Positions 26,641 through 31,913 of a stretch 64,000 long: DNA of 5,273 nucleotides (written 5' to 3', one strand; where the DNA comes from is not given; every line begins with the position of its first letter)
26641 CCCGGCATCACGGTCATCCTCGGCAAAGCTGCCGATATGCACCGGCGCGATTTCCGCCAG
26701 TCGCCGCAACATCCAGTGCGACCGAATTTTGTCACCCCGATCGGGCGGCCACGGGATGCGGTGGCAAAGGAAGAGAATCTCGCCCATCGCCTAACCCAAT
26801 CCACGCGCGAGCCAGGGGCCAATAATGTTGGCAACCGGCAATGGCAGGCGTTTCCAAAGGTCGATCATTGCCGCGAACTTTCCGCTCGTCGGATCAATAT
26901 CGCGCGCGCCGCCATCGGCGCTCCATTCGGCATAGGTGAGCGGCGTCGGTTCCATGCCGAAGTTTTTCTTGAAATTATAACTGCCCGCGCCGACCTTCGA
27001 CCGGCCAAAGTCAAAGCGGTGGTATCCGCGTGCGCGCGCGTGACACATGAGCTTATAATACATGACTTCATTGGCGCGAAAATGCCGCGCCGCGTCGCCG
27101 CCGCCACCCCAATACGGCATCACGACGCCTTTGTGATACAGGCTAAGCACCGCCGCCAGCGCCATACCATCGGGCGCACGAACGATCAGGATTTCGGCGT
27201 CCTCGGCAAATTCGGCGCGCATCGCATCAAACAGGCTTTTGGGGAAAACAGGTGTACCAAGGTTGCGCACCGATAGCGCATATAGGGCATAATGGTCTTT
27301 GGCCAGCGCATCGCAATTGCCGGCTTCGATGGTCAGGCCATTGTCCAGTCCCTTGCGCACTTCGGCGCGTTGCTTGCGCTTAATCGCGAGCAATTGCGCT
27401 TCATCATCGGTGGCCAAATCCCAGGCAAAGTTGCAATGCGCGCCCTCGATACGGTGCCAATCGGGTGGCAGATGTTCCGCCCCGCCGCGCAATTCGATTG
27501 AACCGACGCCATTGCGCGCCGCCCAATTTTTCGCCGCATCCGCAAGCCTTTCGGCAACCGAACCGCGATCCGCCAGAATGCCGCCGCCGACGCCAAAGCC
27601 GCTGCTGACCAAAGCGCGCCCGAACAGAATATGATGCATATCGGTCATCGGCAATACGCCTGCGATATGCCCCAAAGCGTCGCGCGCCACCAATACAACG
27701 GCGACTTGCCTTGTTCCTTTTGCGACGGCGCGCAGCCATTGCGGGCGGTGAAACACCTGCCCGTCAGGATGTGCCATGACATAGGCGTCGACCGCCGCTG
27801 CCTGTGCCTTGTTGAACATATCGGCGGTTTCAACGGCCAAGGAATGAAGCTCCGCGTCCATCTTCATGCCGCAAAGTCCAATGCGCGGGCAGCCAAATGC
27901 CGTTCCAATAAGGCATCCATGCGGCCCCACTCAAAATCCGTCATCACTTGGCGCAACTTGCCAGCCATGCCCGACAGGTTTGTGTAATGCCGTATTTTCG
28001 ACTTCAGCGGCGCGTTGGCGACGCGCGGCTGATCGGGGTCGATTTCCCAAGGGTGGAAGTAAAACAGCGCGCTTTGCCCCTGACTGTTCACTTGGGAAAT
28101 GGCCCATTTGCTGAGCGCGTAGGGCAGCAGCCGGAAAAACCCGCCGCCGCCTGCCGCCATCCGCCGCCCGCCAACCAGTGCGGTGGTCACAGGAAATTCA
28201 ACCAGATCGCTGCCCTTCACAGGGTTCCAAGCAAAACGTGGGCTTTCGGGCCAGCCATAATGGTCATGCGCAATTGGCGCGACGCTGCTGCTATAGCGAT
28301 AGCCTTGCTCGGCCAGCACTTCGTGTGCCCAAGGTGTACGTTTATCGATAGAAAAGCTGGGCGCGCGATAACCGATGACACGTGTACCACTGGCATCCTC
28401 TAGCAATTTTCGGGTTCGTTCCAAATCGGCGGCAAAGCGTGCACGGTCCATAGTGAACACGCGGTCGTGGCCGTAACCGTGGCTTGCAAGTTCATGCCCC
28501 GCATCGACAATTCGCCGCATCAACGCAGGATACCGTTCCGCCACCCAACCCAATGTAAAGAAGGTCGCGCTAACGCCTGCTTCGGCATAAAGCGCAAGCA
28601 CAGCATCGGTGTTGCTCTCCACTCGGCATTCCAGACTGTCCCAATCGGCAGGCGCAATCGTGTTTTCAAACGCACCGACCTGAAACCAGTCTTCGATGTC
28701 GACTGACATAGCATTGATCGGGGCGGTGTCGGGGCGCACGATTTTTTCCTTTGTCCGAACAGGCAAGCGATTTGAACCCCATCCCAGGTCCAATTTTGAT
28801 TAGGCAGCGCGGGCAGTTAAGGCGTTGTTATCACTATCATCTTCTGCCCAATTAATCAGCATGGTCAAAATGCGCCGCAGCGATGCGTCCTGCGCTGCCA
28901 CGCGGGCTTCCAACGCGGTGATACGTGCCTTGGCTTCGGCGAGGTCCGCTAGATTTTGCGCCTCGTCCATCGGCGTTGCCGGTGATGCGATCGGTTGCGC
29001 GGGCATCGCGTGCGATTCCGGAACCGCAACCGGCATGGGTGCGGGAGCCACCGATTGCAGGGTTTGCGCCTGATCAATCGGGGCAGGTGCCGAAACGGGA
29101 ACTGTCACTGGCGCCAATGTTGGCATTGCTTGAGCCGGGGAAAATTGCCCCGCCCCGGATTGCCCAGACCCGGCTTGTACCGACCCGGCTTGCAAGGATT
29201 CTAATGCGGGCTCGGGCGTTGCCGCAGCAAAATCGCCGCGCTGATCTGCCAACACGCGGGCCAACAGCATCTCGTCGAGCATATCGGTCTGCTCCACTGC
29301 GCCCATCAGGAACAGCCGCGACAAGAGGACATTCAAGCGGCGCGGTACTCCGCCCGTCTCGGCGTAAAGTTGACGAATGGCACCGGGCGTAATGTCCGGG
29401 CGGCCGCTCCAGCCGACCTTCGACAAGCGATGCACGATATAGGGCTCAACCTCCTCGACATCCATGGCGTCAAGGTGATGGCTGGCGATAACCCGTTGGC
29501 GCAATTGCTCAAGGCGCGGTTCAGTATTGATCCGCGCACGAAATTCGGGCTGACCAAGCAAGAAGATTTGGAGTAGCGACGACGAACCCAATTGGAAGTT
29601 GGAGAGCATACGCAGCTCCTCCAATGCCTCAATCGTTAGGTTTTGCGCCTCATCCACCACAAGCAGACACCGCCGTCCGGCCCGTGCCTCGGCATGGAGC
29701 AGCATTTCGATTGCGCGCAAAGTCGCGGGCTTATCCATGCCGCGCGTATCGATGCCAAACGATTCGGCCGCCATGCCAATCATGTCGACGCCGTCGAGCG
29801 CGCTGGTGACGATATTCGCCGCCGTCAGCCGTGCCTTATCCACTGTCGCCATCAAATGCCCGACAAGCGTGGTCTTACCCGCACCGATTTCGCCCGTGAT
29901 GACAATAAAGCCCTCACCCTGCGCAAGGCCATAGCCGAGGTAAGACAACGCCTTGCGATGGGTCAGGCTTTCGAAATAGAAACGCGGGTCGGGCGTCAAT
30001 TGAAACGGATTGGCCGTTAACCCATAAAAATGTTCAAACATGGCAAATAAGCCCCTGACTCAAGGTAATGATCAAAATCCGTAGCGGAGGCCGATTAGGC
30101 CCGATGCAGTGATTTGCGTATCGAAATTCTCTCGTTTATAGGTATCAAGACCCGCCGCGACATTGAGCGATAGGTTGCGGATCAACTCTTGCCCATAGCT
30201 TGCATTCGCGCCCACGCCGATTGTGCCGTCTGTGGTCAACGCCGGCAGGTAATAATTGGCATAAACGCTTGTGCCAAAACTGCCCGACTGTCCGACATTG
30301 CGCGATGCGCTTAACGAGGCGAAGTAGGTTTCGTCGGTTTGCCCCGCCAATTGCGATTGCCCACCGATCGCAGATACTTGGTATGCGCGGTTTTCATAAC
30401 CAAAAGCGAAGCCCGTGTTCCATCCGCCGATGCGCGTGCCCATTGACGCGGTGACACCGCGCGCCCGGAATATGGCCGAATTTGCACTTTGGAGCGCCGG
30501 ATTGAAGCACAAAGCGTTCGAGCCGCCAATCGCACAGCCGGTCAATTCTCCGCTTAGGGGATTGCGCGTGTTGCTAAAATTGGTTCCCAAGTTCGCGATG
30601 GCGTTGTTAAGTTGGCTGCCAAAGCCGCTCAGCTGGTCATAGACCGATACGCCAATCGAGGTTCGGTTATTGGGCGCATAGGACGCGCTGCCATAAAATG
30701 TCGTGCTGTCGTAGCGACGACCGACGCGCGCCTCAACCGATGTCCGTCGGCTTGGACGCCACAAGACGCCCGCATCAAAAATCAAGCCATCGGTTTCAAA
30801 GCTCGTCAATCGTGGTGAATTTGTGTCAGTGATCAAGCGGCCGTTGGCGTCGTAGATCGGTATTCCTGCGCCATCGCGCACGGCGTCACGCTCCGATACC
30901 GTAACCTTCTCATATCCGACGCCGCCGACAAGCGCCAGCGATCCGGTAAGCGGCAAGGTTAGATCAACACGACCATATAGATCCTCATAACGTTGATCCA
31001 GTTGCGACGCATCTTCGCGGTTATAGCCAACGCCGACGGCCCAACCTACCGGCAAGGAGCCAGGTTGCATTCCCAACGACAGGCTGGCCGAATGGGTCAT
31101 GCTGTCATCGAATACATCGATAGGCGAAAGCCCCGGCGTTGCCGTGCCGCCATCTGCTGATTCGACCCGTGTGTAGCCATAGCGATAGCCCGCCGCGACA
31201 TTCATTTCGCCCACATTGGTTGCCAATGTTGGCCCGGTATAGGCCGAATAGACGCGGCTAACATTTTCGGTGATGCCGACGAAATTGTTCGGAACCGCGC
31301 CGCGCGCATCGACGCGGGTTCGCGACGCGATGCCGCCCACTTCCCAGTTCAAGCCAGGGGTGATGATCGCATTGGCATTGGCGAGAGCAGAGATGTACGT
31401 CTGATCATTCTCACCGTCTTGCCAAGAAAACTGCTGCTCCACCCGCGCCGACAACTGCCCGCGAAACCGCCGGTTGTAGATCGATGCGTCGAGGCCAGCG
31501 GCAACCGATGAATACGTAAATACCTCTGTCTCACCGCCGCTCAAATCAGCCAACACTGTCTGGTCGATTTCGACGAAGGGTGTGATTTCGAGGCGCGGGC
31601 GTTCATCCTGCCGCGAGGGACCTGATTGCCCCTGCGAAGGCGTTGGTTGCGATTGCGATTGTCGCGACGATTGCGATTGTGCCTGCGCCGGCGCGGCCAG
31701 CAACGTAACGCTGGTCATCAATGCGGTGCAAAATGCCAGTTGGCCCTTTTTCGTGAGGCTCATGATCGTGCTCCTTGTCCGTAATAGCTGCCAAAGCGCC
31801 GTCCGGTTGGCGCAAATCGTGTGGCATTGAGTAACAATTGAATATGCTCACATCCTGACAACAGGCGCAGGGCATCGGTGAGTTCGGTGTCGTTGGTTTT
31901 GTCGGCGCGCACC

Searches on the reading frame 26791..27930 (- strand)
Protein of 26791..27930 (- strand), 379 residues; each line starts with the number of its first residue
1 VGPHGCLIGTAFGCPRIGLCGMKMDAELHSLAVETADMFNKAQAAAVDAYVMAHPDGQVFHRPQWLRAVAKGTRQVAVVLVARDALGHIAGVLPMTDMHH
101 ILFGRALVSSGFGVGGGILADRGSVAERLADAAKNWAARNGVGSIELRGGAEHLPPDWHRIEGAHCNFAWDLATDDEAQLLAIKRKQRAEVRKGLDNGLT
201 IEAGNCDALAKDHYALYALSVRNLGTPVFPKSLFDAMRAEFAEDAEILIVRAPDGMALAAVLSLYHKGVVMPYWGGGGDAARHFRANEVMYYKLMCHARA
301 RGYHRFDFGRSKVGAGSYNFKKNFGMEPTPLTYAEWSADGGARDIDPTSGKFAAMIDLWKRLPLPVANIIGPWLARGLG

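Call 7: search_protein_families(library=ncbifam, proteins=[window:26791-27930:-], max_evalue=0.00001)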
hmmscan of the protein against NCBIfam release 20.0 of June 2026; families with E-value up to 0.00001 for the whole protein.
window:26791-27930:- (379 aa): 1 family
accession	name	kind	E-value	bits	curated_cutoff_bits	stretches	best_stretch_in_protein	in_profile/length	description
TIGR03019.1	pepcterm_femAB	equivalog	2.7e-100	335.7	260.35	1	46-379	2-330/330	FemAB family XrtA/PEP-CTERM system-associated protein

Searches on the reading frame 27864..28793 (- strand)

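Call 7: search_protein_families(library=ncbifam, proteins=[window:27864-28793:-], max_evalue=0.00001)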
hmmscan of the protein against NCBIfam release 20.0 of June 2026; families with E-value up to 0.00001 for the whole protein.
window:27864-28793:- (309 aa): 7 families
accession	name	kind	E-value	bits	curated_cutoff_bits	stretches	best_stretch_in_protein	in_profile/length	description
TIGR03006.1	pepcterm_polyde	equivalog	9.3e-127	421.8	276.2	1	27-296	1-271/272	XrtA system polysaccharide deacetylase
TIGR02764.1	spore_ybaN_pdaB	equivalog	5.5e-15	55.6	237.4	1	59-153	18-112/191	polysaccharide deacetylase family sporulation protein PdaB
NF045821.1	PgAcgDacpgdA1_Bac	equivalog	6e-12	45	400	1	62-156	103-198/282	peptidoglycan-N-acetylglucosamine deacetylase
TIGR04243.1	nodulat_NodB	equivalog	7.4e-12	45.2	240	1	61-145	16-101/197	chitooligosaccharide deacetylase NodB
TIGR02884.1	spore_pdaA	equivalog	1.2e-08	34.9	298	1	60-145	50-135/224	delta-lactam-biosynthetic de-N-acetylase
TIGR02873.1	spore_ylxY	hypoth_equivalog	4.8e-08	32.5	391.5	1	64-150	102-188/268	probable sporulation protein, polysaccharide deacetylase family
TIGR03212.1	uraD_N-term-dom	equivalog_domain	3.7e-06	26.2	424.6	1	66-169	83-182/297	allantoinase PuuE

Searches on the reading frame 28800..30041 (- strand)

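Call 7: search_protein_families(library=ncbifam, proteins=[window:28800-30041:-], max_evalue=0.00001)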
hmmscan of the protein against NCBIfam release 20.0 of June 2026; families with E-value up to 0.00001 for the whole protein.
window:28800-30041:- (413 aa): 1 family
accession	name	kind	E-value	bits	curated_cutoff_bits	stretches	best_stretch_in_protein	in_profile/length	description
TIGR03015.1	pepcterm_ATPase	hypoth_equivalog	1.4e-96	323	324.5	1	1-266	1-265/269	XrtA/PEP-CTERM system-associated ATPase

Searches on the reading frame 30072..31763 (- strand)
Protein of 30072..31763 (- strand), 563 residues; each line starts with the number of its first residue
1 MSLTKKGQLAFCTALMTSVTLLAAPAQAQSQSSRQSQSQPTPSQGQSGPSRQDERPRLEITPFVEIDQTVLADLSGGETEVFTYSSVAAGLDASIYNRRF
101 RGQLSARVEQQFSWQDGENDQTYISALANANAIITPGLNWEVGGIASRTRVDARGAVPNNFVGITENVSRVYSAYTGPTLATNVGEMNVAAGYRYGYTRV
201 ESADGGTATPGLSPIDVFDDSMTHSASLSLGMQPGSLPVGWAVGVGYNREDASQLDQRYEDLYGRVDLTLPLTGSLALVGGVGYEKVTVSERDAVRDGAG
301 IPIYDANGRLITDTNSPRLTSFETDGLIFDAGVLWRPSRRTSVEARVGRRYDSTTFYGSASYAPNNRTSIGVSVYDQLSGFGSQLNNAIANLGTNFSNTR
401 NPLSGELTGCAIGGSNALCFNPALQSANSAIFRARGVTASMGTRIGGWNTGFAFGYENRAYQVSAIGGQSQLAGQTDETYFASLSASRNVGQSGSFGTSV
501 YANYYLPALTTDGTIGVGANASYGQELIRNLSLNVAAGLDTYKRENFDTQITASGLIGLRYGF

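Call 7: search_protein_families(library=ncbifam, proteins=[window:30072-31763:-], max_evalue=0.00001)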
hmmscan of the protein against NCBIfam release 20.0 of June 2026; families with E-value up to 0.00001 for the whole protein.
window:30072-31763:- (563 aa): 1 family
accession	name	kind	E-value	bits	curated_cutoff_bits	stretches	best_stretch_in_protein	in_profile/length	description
TIGR03016.1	pepcterm_hypo_1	hypoth_equivalog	7.9e-07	28.4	90.85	0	86-550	34-458/477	TIGR03016 family PEP-CTERM system-associated outer membrane protein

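Call 80: search_protein_families(library=pfam, proteins=[window:30072-31763:-], max_evalue=0.001)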
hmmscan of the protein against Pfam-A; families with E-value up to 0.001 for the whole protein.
window:30072-31763:- (563 aa): 0 families
